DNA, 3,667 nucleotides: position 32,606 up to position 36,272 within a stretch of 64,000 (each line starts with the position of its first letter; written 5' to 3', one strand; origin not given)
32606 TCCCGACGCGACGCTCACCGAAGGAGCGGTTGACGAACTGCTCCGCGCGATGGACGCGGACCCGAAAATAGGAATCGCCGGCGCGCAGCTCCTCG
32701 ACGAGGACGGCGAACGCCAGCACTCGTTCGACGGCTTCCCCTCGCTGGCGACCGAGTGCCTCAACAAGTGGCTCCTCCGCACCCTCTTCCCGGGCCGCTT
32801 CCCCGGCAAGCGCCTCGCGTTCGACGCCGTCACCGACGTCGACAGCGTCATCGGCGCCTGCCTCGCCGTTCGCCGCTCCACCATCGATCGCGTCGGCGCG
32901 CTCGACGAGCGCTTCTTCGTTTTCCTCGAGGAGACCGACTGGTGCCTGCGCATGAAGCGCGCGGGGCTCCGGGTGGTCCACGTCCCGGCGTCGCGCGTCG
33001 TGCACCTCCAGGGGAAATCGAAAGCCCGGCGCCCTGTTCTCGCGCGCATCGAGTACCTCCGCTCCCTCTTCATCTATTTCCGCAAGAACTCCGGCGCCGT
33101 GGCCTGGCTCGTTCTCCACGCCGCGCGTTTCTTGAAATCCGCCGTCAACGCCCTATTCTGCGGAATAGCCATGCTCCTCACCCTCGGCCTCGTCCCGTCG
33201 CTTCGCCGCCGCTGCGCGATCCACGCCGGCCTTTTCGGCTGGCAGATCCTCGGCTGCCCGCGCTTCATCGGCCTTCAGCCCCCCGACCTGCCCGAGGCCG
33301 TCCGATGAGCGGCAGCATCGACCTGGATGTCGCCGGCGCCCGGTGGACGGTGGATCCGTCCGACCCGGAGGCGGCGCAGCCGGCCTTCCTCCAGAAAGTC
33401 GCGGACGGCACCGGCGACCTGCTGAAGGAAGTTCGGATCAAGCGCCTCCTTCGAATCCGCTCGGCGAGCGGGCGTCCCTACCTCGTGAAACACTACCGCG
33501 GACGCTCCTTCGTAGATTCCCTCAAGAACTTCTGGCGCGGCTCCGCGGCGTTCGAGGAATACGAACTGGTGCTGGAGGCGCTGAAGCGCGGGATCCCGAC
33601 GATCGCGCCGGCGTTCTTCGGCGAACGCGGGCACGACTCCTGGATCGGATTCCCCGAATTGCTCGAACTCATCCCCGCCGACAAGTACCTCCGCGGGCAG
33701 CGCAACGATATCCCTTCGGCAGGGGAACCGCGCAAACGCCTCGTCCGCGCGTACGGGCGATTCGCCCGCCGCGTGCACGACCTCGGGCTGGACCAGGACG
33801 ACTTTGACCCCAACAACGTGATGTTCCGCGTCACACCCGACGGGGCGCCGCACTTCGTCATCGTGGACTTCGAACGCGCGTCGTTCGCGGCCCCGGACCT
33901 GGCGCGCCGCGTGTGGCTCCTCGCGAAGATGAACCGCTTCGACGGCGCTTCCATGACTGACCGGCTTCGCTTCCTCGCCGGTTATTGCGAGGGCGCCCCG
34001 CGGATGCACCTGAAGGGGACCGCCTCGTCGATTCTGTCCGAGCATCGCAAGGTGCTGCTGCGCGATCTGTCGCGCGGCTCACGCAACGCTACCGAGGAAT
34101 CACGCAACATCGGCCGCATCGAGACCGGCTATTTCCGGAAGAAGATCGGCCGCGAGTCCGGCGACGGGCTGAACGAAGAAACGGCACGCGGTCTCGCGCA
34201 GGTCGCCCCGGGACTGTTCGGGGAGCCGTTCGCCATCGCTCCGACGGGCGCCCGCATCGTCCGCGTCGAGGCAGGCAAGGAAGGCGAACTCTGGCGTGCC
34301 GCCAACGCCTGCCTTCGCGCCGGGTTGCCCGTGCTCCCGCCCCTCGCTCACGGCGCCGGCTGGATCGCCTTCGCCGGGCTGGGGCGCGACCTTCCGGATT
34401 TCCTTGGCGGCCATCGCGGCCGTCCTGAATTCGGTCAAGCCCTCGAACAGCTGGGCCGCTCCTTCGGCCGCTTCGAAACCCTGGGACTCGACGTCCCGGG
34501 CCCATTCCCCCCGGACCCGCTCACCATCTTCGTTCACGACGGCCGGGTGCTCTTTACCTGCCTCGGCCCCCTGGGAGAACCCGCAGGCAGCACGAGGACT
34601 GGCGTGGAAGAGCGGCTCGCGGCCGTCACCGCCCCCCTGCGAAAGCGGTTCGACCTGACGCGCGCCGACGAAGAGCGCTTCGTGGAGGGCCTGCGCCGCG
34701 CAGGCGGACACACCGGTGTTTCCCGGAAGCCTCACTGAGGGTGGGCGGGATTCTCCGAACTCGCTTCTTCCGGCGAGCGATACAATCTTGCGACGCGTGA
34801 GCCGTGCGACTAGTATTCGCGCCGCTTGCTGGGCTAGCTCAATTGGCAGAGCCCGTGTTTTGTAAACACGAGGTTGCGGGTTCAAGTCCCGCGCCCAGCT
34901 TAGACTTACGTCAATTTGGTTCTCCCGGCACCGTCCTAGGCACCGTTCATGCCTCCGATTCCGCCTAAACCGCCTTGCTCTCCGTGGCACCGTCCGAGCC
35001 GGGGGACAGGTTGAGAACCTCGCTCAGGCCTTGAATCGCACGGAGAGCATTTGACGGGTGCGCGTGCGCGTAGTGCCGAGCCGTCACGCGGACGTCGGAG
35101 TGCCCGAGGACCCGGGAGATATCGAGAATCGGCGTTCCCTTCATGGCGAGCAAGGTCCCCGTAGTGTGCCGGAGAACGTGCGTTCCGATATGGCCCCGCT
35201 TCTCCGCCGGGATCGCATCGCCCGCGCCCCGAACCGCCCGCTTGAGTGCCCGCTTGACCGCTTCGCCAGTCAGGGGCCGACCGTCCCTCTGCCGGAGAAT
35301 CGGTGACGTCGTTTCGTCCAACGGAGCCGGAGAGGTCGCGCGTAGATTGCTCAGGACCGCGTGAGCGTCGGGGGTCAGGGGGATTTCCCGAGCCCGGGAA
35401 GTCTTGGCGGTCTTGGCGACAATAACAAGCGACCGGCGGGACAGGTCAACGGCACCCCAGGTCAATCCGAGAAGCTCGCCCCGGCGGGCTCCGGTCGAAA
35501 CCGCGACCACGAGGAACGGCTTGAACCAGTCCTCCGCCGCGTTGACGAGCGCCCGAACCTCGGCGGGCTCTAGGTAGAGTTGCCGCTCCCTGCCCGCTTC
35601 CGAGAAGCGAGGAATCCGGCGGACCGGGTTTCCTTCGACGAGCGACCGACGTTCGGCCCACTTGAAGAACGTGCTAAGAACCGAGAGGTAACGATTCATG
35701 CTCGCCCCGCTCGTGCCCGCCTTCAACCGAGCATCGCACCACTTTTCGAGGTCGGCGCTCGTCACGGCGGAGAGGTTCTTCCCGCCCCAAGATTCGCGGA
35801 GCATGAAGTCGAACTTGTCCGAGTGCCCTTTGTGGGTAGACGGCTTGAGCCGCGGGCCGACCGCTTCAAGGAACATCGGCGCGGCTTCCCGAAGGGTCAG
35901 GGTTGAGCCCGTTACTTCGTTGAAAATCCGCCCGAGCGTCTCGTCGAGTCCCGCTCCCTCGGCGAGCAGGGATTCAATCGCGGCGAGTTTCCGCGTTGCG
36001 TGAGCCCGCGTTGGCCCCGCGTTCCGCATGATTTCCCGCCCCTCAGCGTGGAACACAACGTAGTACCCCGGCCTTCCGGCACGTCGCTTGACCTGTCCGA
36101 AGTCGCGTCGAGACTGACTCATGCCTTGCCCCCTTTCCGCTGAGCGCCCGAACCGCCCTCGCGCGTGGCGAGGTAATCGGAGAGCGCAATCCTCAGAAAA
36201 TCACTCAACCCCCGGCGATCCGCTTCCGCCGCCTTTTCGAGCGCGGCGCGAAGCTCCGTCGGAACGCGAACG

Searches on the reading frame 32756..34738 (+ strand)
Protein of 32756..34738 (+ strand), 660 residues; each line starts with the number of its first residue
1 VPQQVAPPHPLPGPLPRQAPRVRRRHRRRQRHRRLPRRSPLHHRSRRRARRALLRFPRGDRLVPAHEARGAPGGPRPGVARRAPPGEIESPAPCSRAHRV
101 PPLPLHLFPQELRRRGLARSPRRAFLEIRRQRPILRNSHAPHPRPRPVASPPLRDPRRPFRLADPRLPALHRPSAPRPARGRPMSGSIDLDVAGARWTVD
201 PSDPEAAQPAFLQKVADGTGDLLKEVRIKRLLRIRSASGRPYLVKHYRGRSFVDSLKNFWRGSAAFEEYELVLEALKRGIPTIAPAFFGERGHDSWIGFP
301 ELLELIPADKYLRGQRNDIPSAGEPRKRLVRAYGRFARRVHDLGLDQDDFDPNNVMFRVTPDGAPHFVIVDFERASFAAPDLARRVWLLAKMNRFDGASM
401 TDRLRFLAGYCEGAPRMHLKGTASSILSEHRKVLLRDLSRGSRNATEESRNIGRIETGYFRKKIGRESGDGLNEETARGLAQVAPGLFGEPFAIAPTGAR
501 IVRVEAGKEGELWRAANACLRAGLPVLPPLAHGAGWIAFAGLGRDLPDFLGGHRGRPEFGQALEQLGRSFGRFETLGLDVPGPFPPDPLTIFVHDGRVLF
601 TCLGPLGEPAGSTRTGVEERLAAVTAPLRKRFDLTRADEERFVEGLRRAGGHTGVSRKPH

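Call 66: search_protein_families(library=pfam, proteins=[window:32756-34738:+], max_evalue=0.001)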
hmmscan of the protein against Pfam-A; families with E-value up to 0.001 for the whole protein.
window:32756-34738:+ (660 aa): 1 family
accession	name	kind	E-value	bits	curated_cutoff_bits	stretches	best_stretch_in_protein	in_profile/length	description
PF06293.20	Kdo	-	1.5e-08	34.8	21.3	1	220-410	8-207/207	Lipopolysaccharide kinase (Kdo/WaaP) family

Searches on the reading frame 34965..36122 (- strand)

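Call 66: search_protein_families(library=pfam, proteins=[window:34965-36122:-], max_evalue=0.001)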
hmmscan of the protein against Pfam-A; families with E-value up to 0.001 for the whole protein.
window:34965-36122:- (385 aa): 2 families
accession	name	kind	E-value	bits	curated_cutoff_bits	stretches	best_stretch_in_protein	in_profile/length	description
PF00589.27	Phage_integrase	-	5.6e-26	91.8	27.1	1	184-355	3-169/172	Phage integrase family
PF02899.23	Phage_int_SAM_1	-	3.1e-07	31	22.3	1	108-159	33-82/83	Phage integrase, N-terminal SAM-like domain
